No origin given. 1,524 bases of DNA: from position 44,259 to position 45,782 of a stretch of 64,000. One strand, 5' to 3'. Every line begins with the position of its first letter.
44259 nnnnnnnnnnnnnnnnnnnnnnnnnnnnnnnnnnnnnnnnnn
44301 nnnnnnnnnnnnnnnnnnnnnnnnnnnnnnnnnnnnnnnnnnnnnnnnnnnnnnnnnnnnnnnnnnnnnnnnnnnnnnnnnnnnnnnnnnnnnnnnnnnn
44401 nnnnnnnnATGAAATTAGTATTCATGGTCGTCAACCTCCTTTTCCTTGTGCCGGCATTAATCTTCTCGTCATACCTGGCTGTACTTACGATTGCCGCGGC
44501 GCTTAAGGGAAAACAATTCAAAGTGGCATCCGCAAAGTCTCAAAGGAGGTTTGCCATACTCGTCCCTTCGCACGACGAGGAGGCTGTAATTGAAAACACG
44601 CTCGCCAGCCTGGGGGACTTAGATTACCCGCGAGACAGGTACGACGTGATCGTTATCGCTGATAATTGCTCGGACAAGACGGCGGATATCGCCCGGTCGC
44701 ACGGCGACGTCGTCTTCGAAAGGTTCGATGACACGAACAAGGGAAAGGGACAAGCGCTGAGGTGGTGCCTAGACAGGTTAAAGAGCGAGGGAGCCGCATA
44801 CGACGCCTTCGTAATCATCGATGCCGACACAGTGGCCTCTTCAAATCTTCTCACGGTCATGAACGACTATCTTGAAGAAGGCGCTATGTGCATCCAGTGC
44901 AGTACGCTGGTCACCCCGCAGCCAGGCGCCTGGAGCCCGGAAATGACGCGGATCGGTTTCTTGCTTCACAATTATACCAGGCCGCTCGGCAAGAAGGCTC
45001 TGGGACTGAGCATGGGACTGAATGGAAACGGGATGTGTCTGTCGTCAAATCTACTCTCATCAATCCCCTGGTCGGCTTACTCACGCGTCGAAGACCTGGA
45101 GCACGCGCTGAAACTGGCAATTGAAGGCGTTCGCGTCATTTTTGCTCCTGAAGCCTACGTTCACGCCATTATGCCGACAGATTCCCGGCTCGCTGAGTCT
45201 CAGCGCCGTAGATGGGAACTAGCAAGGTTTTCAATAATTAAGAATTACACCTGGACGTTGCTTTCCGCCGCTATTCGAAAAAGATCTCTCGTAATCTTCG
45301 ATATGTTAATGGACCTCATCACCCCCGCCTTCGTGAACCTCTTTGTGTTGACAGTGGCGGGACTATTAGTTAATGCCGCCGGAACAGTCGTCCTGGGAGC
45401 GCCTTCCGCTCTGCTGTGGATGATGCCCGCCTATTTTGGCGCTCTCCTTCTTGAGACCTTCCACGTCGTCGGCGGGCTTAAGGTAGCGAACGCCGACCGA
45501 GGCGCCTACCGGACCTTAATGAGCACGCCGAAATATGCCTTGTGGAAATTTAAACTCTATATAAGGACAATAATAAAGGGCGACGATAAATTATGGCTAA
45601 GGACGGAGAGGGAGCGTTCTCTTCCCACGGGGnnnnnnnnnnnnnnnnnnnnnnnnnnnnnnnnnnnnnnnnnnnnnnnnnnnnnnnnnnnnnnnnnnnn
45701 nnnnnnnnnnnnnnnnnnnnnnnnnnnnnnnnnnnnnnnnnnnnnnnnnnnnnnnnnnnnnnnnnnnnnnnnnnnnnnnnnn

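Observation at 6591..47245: Locus-level hypothesis: hybrid Wzx/Wzy + synthase pathway for a GlcNAc-based, partly de-N-acetylated and re-decorated exopolysaccharide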

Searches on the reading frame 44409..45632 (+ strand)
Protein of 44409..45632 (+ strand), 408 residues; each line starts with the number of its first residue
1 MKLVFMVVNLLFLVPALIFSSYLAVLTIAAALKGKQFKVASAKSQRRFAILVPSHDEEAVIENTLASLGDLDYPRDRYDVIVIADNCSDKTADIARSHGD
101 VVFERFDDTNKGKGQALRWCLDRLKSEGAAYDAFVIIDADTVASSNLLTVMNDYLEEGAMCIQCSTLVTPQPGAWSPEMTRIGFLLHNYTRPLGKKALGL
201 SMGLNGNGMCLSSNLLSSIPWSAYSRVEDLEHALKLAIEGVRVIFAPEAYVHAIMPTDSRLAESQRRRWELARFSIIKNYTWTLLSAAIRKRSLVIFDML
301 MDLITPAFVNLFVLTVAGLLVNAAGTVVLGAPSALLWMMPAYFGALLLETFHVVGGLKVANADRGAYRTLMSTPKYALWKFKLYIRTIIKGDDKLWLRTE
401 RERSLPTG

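Call 23: find_related_loci(query=A1, collection=genome_contigs, flank=10000)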
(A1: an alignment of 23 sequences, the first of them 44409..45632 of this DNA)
Query A1 (408 aa) in genome_contigs; peptide patterns used: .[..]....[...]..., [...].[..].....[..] (x = any residue, [..] = any of these).
600 stretches matched a pattern (row limit reached: there are more); 597 encode a relative of the query (tblastn E <= 1e-3); the best 80 are kept; 80 distinct loci.
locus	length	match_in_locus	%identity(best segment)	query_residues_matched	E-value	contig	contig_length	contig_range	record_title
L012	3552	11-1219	56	1-406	4e-160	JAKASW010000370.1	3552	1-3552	MAG: Bacteroidetes bacterium isolate YP1.bin85 NODE_21610_length_3552_cov_1.242044, whole genome shotgun sequence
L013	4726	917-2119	51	1-404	3e-139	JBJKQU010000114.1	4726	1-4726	MAG: Candidatus Kryptoniota bacterium isolate Bin_42 S1Ck127_986083_flag_1_multi_5.0000_len_4726, whole genome shotgun s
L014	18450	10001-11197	46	3-404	1e-116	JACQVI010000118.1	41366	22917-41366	MAG: Ignavibacteriae bacterium isolate NC_groundwater_1459_Ag_S-0.65um_45_22 S_p65_S5_coassembly_k141_2609204, whole gen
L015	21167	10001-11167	48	18-402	4e-116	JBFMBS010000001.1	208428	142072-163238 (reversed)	MAG: Bacteroidota bacterium isolate MAG170 MAG170_1, whole genome shotgun sequence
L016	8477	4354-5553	46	6-402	6e-116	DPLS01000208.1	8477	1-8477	MAG TPA_asm: Bacteroidetes bacterium isolate UBA11986 contig_44572, whole genome shotgun sequence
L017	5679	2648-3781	49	22-403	6e-115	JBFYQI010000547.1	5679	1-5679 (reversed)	MAG: Ignavibacteria bacterium isolate PPR_0181 k121_1498881, whole genome shotgun sequence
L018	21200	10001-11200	46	2-404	8e-115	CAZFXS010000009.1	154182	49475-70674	MAG TPA_asm: uncultured Chlorobiaceae bacterium isolate SRP237561_co1_246 genome assembly, contig: NODE_110_length_15418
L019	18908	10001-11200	45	4-408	4e-110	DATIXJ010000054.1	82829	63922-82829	MAG TPA_asm: Bacteroidota bacterium isolate SMAG_U15246 k141_4408712, whole genome shotgun sequence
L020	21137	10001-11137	47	23-402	4e-110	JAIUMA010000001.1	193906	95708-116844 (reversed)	MAG: Balneolia bacterium isolate PBR18_bin04A bin04A.contig0000, whole genome shotgun sequence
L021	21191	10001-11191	43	3-403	4e-109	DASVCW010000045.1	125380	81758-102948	MAG TPA_asm: Balneolaceae bacterium isolate SMAG_U2017 k141_546804, whole genome shotgun sequence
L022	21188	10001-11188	43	1-401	3e-102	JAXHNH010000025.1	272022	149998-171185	MAG: Gracilimonas sp. isolate Salar_de_Ascotan_soil_MAG_ASO8 contig_1169_polypolish, whole genome shotgun sequence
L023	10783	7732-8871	47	22-404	2e-101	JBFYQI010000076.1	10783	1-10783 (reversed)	MAG: Ignavibacteria bacterium isolate PPR_0181 k121_1275291, whole genome shotgun sequence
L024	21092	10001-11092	44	38-403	4e-100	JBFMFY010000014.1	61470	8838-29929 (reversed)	MAG: Bacteroidota bacterium isolate MAG283 MAG283_14, whole genome shotgun sequence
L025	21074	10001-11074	44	40-402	2e-97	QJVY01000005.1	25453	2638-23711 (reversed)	MAG: Ignavibacteria bacterium isolate SZUA-254 scaffold_2612, whole genome shotgun sequence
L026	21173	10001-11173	39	7-407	2e-80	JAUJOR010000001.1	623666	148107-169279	MAG: Chloroflexota bacterium isolate YX3bin23 opera_contig_19, whole genome shotgun sequence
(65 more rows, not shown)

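Call 41: predict_structure(alignment_id=A1)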
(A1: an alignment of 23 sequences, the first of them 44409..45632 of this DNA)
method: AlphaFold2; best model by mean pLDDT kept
length: 408 residues; sequences in the alignment: 23
mean_pLDDT: 89.0   pTM: 0.87
mean pLDDT of the five models: 89.0, 88.5, 88.3, 86.6, 86.2
residues with pLDDT >= 90: 270; 70-90: 112; 50-70: 14; < 50: 12
segments of 3 or more residues with pLDDT < 50: 397-408
pLDDT, mean of each block of 10 residues (from residue 1): 85 96 98 74 90 89 95 96 90 94 88 87 90 96 96 95 95 90 95 95 90 94 80 93 95 85 77 87 96 96 92 94 86 81 97 97 94 92 86 55 39
secondary structure, 60 per line:
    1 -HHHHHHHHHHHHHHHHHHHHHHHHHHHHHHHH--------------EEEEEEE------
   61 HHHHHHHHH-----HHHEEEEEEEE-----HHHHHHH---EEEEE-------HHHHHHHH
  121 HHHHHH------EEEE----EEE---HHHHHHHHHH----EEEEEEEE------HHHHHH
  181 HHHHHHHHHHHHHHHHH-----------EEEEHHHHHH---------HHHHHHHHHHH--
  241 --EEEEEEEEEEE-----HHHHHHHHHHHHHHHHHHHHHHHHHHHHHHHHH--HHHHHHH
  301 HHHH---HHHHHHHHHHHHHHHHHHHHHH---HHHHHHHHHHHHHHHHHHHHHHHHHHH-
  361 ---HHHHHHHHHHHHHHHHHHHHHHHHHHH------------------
elements in order: H2-33 E48-54 H61-69 E78-85 H91-97 E101-105 H113-126 E133-136 E141-143 H147-156 E161-168 H175-197 E209-212 H213-218 H228-238 E243-253 H259-291 H294-304 H308-329 H333-359 H364-390

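Call 44: fold_search(model_id=the predicted structure, library=pdb)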
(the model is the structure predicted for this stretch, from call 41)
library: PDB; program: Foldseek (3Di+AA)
matches with E <= 10: 1467; with E <= 0.001: 348
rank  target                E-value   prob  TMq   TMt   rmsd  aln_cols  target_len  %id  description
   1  9b8v_E                2.5e-14  1.00  0.65  0.35   6.1       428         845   16  AlphaFold2 informed cryo-EM model of the E. coli cellulose synthase BcsAG3B6 complex (released 2025-02-19)
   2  8smn_A                1.3e-13  1.00  0.54  0.44  15.0       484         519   14  Xenopus laevis hyaluronan synthase 1, nascent HA polymer bound state (released 2024-05-01)
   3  4p00_A                2.2e-13  1.00  0.65  0.39   6.6       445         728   16  Bacterial Cellulose Synthase in complex with cyclic-di-GMP and UDP (released 2014-04-09)
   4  6yv7_A                3.5e-13  1.00  0.53  0.61   9.3       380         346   17  Mannosyltransferase PcManGT from Pyrobaculum calidifontis (released 2020-07-22)
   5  6yv7_B                4.6e-13  1.00  0.53  0.61   7.4       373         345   17  Mannosyltransferase PcManGT from Pyrobaculum calidifontis (released 2020-07-22)
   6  7sp7_A                5.1e-13  1.00  0.50  0.42  15.8       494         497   14  Chlorella virus hyaluronan synthase inhibited by UDP (released 2022-04-06)
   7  7sp9_A                9.6e-13  1.00  0.52  0.44  14.9       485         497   14  Chlorella virus Hyaluronan Synthase in the GlcNAc-primed channel-closed state (released 2022-04-06)
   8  8smm_A                1.4e-12  1.00  0.53  0.44  14.6       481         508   13  Xenopus laevis hyaluronan synthase 1 (released 2024-05-01)
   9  8smp_A                1.7e-12  1.00  0.54  0.43  14.7       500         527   12  Xenopus laevis hyaluronan synthase 1, UDP-bound, gating loop inserted state (released 2024-05-01)
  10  8sne_A                2.0e-12  1.00  0.51  0.43  15.1       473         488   14  Chlorella virus Hyaluronan Synthase bound to GlcA extended GlcNAc primer and UDP (released 2024-05-01)
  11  4hg6_A                2.2e-12  1.00  0.66  0.39   5.7       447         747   17  Structure of a cellulose synthase - cellulose translocation intermediate (released 2012-12-19)
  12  9yq2_A                2.3e-12  1.00  0.51  0.44  14.7       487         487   14  Chlorella virus hyaluronan synthase bound to DDM (released 2025-12-10)
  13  9fnn_A                3.4e-12  1.00  0.64  0.35   4.7       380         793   16  Cryo-EM structure of the c-di-GMP-saturated 'crown'less Bcs macrocomplex for cellulose secretion in E. coli (released 2024-10-16)
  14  9fmv_A                3.8e-12  1.00  0.62  0.35   5.7       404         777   16  Cryo-EM structure of the c-di-GMP-free synthase:pEtN transferase complex (BcsA-Bct-G3) from the E. coli cellulose secr (released 2024-10-16)
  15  5ej1_A                4.0e-12  1.00  0.63  0.38  10.3       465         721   17  Pre-translocation state of bacterial cellulose synthase (released 2016-03-30)
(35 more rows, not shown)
